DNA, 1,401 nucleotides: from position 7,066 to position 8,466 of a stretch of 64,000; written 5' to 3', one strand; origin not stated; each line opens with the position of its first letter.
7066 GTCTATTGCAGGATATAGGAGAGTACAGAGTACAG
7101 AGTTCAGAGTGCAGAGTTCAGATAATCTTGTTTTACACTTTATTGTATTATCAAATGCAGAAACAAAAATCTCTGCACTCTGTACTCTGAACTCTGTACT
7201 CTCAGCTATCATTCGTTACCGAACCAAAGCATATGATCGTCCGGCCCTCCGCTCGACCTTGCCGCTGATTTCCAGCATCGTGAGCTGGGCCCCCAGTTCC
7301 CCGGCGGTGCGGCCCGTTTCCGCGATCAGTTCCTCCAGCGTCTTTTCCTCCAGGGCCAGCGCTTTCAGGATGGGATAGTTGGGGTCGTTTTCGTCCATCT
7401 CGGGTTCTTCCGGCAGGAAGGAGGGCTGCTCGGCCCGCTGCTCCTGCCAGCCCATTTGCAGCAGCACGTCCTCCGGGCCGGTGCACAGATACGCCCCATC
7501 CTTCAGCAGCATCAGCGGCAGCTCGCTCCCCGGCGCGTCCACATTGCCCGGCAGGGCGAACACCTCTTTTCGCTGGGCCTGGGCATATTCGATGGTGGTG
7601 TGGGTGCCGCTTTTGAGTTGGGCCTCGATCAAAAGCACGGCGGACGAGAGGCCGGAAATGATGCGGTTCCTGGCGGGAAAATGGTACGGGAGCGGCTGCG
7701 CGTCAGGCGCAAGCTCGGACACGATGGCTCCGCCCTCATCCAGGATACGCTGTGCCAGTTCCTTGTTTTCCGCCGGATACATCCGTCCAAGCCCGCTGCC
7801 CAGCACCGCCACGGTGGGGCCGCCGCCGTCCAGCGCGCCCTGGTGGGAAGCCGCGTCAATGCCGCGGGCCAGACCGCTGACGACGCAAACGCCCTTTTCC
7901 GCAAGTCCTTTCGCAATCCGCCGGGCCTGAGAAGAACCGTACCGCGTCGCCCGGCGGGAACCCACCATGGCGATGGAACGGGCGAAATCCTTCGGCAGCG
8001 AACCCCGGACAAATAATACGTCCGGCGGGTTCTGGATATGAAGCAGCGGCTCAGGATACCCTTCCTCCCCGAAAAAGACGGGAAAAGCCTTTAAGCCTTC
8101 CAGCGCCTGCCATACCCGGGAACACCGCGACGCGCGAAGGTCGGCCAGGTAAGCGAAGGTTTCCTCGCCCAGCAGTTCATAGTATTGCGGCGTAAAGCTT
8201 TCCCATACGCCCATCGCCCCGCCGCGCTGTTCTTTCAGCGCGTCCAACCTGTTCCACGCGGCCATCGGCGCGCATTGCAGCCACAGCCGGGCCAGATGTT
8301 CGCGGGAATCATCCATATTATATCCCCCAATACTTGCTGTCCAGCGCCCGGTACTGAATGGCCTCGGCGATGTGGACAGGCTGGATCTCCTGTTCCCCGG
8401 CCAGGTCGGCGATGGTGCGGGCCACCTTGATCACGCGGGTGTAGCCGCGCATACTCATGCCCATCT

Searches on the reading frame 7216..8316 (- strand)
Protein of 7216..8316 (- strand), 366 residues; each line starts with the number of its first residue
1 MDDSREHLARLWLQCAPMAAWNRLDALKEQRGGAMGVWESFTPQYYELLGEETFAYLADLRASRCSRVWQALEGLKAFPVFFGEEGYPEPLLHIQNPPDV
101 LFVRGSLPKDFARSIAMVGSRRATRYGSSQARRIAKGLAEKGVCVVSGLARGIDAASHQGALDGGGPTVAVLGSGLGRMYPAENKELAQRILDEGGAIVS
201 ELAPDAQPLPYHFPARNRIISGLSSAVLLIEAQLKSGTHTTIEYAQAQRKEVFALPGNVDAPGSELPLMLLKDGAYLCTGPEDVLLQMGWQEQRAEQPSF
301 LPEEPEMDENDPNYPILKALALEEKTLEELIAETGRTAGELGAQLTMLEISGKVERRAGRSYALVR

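Call 11: find_encoding_contigs(protein=window:7216-8316:-, flank=10000, max_places=10)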
Protein window:7216-8316:- (366 aa): 1 contig read that carries it; 1 place shown.
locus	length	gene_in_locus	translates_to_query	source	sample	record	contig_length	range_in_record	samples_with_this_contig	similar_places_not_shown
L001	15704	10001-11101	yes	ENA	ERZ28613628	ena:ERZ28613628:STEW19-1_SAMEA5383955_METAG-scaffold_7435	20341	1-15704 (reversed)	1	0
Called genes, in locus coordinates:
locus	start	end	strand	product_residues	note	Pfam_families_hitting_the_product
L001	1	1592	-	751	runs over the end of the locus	PF00483:NTP_transferase, PF12804:NTP_transf_3, PF00132:Hexapep (weak), PF25084:LbH_EIF2B, PF25087:GMPPB_C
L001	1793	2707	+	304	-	PF01926:MMR_HSR1, PF02421:FeoB_N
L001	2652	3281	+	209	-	PF01351:RNase_HII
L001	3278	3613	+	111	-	PF08378:NERD (weak), PF02021:UPF0102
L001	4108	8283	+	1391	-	PF02366:PMT, PF13231:PMT_2, PF16192:PMT_4TMC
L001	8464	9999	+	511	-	PF05362:Lon_C, PF13541:ChlI, PF00493:MCM (faint), PF00158:Sigma54_activat (faint), PF01078:Mg_chelatase, PF07728:AAA_5 (weak), PF13335:Mg_chelatase_C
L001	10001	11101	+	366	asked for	PF02481:DNA_processg_A, PF18306:LDcluster4 (faint), PF17782:WHD_DprA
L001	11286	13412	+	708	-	PF01751:Toprim, PF01131:Topoisom_bac, PF01396:Zn_ribbon_Top1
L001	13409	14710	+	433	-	PF01134:GIDA, PF01266:DAO (weak), PF13450:NAD_binding_8 (weak)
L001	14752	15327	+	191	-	PF00227:Proteasome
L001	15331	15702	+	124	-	?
